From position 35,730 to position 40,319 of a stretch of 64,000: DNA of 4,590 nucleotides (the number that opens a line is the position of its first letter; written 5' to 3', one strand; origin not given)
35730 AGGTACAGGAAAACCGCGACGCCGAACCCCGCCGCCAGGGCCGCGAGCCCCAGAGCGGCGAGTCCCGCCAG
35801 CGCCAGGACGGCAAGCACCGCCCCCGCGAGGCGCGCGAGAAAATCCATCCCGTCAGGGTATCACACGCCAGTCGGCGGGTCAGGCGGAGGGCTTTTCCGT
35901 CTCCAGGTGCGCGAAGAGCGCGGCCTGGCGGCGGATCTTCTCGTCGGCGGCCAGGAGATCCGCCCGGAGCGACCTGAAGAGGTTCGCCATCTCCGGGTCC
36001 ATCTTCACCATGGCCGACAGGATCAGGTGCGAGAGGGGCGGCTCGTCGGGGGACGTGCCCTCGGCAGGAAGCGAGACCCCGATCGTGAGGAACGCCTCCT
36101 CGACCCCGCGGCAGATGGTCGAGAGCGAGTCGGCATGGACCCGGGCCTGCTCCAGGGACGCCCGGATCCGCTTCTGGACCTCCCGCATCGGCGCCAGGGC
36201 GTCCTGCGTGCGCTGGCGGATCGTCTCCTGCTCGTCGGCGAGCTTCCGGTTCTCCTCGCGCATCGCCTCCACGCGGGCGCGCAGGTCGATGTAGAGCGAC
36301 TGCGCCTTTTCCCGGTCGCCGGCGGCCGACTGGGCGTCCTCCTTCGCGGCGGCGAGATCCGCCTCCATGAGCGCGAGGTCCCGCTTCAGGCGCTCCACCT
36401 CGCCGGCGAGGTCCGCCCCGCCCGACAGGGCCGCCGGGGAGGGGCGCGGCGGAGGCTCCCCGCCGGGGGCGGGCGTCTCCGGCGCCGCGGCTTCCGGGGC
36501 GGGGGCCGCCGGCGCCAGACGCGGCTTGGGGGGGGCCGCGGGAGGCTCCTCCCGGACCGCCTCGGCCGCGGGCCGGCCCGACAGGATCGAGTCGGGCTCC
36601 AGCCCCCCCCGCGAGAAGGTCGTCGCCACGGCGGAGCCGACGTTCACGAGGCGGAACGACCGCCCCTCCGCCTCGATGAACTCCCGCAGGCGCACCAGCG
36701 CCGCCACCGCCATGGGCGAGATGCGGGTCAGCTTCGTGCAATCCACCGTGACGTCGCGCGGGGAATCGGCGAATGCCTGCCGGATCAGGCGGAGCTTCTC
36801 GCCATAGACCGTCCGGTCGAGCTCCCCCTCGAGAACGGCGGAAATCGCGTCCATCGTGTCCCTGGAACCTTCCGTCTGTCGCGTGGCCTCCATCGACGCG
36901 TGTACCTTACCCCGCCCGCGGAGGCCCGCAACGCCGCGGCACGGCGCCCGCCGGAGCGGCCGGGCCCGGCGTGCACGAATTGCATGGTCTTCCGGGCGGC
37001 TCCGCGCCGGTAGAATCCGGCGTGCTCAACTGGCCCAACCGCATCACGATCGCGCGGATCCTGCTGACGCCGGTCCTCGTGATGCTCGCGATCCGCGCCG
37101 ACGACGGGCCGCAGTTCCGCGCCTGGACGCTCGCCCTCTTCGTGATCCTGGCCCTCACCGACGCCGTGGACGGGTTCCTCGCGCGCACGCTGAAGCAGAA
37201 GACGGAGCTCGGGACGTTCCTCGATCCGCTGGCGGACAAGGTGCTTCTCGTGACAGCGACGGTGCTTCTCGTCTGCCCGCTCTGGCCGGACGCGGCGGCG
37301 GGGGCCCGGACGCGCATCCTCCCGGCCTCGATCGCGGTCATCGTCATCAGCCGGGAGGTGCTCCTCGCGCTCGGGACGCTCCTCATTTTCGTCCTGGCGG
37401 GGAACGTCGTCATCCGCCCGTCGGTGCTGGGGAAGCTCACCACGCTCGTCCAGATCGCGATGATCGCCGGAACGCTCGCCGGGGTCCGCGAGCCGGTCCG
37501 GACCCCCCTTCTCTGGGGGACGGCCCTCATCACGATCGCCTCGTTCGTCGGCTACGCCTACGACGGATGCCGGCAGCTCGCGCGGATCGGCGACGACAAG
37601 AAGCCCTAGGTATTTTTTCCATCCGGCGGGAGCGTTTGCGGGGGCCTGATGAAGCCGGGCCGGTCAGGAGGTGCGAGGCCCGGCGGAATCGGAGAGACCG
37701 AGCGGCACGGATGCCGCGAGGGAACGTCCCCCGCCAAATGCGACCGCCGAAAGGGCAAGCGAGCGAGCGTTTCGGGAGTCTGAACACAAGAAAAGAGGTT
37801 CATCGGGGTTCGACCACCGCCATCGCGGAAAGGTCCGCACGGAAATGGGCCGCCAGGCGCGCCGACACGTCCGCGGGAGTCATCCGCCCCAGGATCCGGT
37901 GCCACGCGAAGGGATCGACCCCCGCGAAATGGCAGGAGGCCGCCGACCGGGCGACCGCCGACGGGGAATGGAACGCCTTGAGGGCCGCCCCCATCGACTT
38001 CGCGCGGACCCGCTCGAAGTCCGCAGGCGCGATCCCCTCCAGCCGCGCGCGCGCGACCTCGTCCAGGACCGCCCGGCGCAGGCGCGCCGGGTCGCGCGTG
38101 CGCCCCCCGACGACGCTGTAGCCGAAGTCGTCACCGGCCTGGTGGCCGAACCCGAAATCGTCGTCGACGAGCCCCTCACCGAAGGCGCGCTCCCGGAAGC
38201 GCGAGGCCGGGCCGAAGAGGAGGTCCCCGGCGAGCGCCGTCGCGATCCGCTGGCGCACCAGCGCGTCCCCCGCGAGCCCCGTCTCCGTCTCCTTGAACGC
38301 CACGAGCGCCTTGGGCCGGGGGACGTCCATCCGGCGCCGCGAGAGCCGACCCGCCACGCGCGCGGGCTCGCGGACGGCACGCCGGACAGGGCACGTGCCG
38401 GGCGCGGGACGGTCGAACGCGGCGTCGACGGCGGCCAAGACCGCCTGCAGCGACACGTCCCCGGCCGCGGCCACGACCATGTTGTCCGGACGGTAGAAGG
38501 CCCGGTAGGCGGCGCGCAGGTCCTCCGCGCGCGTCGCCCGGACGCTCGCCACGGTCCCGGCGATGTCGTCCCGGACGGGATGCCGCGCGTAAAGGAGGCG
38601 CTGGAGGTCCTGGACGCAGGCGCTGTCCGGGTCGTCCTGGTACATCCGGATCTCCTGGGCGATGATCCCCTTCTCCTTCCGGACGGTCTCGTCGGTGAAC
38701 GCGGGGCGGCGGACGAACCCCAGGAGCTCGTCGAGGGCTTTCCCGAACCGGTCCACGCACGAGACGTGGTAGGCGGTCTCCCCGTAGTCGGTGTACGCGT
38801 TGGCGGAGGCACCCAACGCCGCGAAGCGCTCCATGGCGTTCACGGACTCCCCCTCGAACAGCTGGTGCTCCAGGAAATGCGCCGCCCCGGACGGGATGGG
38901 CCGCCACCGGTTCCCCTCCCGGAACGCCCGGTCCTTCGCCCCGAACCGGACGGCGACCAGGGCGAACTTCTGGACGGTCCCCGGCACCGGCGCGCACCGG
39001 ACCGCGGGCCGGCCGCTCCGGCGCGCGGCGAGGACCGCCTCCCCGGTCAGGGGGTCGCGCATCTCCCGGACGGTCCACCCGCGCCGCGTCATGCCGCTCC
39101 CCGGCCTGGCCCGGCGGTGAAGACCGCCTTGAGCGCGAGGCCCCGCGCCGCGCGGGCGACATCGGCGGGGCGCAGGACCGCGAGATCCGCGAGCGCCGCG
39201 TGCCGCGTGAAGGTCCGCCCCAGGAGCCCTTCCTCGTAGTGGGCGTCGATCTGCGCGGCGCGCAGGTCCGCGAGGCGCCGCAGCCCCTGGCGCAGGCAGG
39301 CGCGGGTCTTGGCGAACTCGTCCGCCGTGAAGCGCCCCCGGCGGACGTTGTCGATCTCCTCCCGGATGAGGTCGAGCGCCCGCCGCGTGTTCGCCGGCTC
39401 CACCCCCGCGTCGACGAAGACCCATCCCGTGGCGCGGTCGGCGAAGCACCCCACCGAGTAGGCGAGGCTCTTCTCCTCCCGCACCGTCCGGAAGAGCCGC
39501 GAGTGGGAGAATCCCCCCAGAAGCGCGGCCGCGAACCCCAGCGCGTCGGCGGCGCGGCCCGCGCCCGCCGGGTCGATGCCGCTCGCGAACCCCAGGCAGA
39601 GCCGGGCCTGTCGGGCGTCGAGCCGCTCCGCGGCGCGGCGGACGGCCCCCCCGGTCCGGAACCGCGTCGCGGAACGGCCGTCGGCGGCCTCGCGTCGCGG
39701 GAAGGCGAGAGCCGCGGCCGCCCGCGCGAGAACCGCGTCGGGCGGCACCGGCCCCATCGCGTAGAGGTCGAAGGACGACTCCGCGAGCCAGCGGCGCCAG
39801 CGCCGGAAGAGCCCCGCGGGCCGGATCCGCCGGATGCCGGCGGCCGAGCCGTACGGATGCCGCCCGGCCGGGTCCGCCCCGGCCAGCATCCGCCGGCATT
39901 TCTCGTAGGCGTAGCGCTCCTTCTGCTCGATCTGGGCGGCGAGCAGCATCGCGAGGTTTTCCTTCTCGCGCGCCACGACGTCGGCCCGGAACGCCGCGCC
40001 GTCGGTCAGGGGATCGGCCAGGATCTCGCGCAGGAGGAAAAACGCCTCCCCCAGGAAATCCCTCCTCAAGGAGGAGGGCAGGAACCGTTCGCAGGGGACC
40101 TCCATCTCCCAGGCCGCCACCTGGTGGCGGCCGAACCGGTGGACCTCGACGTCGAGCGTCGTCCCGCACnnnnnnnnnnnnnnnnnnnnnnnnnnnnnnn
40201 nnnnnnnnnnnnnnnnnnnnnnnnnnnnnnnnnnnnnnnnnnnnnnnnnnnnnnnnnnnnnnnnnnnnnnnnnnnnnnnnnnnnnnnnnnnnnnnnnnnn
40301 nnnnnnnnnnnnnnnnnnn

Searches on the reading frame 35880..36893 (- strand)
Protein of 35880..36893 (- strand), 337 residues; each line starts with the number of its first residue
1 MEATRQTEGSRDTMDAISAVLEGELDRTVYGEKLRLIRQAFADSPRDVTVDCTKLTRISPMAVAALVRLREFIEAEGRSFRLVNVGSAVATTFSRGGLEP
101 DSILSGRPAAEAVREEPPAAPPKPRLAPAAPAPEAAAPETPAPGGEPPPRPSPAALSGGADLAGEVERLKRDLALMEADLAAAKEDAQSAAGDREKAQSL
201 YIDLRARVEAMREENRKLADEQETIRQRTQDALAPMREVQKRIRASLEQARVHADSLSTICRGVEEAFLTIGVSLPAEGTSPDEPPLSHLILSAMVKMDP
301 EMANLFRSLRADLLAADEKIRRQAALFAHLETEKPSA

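Call 7: find_encoding_contigs(protein=window:35880-36893:-, flank=10000, max_places=10)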
Protein window:35880-36893:- (337 aa): no gene with exactly this product is on record in the collection.

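Call 10: search_protein_families(library=pfam, proteins=[window:35880-36893:-])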
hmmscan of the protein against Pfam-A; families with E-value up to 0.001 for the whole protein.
window:35880-36893:- (337 aa): 2 families
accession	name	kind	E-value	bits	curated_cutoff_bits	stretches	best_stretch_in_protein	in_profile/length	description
PF13466.11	STAS_2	-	7.1e-11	42.6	29.2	1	21-98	3-79/80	STAS domain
PF01740.26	STAS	-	5.4e-10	39.4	22.6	1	22-100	16-95/106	STAS domain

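Call 12: find_homologous_proteins(query=window:35880-36893:-)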
Query window:35880-36893:- (337 aa): 5 proteins with E <= 0.001 among 8000 candidates.
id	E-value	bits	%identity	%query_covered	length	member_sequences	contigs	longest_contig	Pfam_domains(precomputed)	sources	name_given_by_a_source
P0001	3.3e-196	669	100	96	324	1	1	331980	PF01740.27,PF13466.13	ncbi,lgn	-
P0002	3.3e-141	488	75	100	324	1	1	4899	PF01740.27,PF13466.13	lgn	-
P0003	2.8e-123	429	66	97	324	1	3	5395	PF01740.27,PF13466.13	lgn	-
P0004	7.0e-122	425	64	100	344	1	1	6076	PF01740.27,PF13466.13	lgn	-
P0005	3.8e-73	265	49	95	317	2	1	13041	PF01740.27,PF13466.13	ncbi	-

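Call 14: find_encoding_contigs(protein=P0001, flank=10000, max_places=4)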
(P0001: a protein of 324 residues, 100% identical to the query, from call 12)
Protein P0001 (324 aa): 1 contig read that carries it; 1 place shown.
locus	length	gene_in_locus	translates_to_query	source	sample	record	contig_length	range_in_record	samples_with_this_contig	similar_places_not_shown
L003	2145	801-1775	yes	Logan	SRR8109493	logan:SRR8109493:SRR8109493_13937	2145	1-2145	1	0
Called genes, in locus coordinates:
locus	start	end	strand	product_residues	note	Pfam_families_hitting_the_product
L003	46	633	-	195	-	PF01066:CDP-OH_P_transf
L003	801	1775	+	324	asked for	PF01740:STAS, PF13466:STAS_2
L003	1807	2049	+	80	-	-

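Call 15: find_encoding_contigs(protein=P0005, flank=10000, max_places=4)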
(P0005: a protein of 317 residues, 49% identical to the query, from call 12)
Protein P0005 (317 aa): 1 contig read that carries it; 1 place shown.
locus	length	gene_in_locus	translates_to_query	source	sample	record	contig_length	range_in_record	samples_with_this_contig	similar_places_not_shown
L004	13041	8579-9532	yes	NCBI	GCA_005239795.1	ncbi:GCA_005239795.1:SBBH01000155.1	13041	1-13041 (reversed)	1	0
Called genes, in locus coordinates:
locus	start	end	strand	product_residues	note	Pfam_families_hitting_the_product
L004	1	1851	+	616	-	?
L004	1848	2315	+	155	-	PF00027:cNMP_binding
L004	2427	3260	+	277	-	PF01261:AP_endonuc_2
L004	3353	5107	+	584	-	PF02518:HATPase_c, PF13589:HATPase_c_3, PF01119:DNA_mis_repair, PF08676:MutL_C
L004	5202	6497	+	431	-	PF05193:Peptidase_M16_C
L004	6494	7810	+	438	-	PF00675:Peptidase_M16, PF05193:Peptidase_M16_C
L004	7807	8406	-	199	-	PF01066:CDP-OH_P_transf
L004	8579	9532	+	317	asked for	PF01740:STAS, PF13466:STAS_2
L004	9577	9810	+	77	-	-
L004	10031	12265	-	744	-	PF00403:HMA, PF00122:E1-E2_ATPase, PF00702:Hydrolase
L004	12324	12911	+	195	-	PF00072:Response_reg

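Call 16: find_encoding_contigs(protein=P0002, flank=10000, max_places=4)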
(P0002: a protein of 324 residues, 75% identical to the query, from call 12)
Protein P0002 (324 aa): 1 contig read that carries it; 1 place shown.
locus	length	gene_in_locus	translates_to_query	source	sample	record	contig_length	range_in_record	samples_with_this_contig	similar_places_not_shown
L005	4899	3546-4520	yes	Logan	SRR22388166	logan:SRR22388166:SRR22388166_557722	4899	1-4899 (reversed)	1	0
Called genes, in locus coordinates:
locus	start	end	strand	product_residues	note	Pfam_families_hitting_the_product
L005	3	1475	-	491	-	?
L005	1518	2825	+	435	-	PF00675:Peptidase_M16, PF05193:Peptidase_M16_C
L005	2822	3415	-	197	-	PF01066:CDP-OH_P_transf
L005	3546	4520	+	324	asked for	PF01740:STAS, PF13466:STAS_2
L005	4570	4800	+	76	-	-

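Call 18: find_encoding_contigs(protein=P0003, flank=10000, max_places=4)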
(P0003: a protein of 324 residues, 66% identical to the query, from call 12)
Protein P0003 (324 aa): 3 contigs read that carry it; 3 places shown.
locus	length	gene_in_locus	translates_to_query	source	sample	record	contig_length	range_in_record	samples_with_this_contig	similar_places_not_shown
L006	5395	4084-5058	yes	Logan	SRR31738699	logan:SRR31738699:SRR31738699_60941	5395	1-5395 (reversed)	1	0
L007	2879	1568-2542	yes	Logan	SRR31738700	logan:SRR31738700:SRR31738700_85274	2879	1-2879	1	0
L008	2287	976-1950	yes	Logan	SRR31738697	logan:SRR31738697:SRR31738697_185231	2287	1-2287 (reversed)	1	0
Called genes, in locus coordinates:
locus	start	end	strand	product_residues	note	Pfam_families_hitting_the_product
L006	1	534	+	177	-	?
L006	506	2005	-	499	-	PF00392:GntR, PF00155:Aminotran_1_2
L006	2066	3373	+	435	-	PF00675:Peptidase_M16, PF05193:Peptidase_M16_C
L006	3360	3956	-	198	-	PF01066:CDP-OH_P_transf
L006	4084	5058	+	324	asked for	PF01740:STAS, PF13466:STAS_2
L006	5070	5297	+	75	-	-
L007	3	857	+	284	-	?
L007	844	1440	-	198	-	PF01066:CDP-OH_P_transf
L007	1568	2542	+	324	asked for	PF01740:STAS, PF13466:STAS_2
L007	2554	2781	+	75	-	-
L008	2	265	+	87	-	?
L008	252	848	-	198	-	PF01066:CDP-OH_P_transf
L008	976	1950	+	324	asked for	PF01740:STAS, PF13466:STAS_2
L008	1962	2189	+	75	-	-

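Call 19: find_encoding_contigs(protein=P0004, flank=10000, max_places=4)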
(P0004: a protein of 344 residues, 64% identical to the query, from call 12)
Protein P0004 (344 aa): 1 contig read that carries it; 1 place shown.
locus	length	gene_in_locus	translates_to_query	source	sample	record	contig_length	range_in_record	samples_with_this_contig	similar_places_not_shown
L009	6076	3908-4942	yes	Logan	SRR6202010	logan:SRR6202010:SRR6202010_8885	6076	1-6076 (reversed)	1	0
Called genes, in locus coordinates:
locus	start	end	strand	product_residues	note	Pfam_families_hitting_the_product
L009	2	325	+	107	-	?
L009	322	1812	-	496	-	PF00392:GntR, PF00155:Aminotran_1_2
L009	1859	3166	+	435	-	PF00675:Peptidase_M16, PF05193:Peptidase_M16_C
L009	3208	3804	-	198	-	PF01066:CDP-OH_P_transf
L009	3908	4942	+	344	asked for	PF01740:STAS, PF13466:STAS_2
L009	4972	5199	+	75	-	-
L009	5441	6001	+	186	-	PF00072:Response_reg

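Call 47: find_encoding_contigs(protein=P0009, flank=10000, max_places=6)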
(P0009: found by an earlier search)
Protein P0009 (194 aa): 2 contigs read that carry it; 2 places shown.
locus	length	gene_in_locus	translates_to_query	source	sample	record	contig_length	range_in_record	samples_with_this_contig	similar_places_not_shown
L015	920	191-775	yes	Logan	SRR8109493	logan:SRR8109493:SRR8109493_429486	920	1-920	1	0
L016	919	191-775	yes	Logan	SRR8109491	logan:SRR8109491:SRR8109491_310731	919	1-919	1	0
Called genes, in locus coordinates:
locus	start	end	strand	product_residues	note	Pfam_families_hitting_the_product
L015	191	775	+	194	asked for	PF00072:Response_reg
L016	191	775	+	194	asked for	PF00072:Response_reg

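Call 59: find_homologous_proteins(query=A4, max_evalue=0.001)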
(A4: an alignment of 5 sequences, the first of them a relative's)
Query A4 (5 sequences) (324 aa, profile of the alignment): 5 proteins with E <= 0.001 among 8000 candidates.
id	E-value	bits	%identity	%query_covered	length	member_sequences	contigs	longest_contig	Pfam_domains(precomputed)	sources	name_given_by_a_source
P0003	2.5e-175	600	67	99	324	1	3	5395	PF01740.27,PF13466.13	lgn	-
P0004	1.3e-174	598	65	99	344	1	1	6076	PF01740.27,PF13466.13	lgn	-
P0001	2.1e-170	584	100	100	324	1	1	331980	PF01740.27,PF13466.13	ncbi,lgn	-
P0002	1.3e-166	572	76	99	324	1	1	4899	PF01740.27,PF13466.13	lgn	-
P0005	9.9e-151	520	49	98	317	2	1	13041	PF01740.27,PF13466.13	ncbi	-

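Call 74: search_protein_families(library=ncbifam, proteins=[window:35880-36893:-], max_evalue=0.00001)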
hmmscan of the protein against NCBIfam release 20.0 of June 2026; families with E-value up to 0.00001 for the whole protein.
window:35880-36893:- (337 aa): 1 family
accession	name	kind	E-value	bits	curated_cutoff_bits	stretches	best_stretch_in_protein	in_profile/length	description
TIGR00377.1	ant_ant_sig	superfamily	3.4e-06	26.9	53.45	1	20-99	17-97/108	anti-sigma factor antagonist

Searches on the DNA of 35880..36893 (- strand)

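Call 20: search_rna_families(sources=[L006, L007, L008, L009], threshold=evalue, max_evalue=0.01)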
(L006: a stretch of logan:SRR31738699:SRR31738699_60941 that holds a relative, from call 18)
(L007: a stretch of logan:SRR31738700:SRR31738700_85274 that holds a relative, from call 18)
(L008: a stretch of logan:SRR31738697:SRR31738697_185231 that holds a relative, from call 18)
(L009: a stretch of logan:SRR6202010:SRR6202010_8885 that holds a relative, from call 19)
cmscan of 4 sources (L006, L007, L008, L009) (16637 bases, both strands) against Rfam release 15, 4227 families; matches with E-value up to 0.01: 5.
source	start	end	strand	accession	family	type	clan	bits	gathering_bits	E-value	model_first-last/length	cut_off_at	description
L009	5251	5359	+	RF00001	5S_rRNA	Gene; rRNA;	CL00113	81.5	38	2.3e-16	1-120/120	no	5S ribosomal RNA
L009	6024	6076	-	RF00005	tRNA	Gene; tRNA;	CL00001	39.7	29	1.8e-05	20-71/71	5'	tRNA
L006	5349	5395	+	RF00001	5S_rRNA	Gene; rRNA;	CL00113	34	38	0.00086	1-47/120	3'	5S ribosomal RNA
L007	2833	2879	+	RF00001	5S_rRNA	Gene; rRNA;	CL00113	34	38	0.00086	1-47/120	3'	5S ribosomal RNA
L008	2241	2287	+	RF00001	5S_rRNA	Gene; rRNA;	CL00113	34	38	0.00086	1-47/120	3'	5S ribosomal RNA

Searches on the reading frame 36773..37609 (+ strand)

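Call 10: search_protein_families(library=pfam, proteins=[window:36773-37609:+])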
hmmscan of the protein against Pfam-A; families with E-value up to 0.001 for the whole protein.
window:36773-37609:+ (278 aa): 1 family
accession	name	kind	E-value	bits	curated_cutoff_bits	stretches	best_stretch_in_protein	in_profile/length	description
PF01066.26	CDP-OH_P_transf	-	7.1e-27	95.1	22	1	86-255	2-151/152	CDP-alcohol phosphatidyltransferase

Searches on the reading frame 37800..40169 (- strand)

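Call 10: search_protein_families(library=pfam, proteins=[window:37800-40169:-])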
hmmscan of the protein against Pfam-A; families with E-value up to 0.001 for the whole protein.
window:37800-40169:- (789 aa): 2 families
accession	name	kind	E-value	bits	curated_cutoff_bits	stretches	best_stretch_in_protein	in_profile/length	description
PF05193.26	Peptidase_M16_C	-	7.4e-17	62.2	23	1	548-723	4-179/181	Peptidase M16 inactive domain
PF00675.25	Peptidase_M16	-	3.6e-15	56.6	22.3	1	427-539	31-148/149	Insulinase (Peptidase family M16)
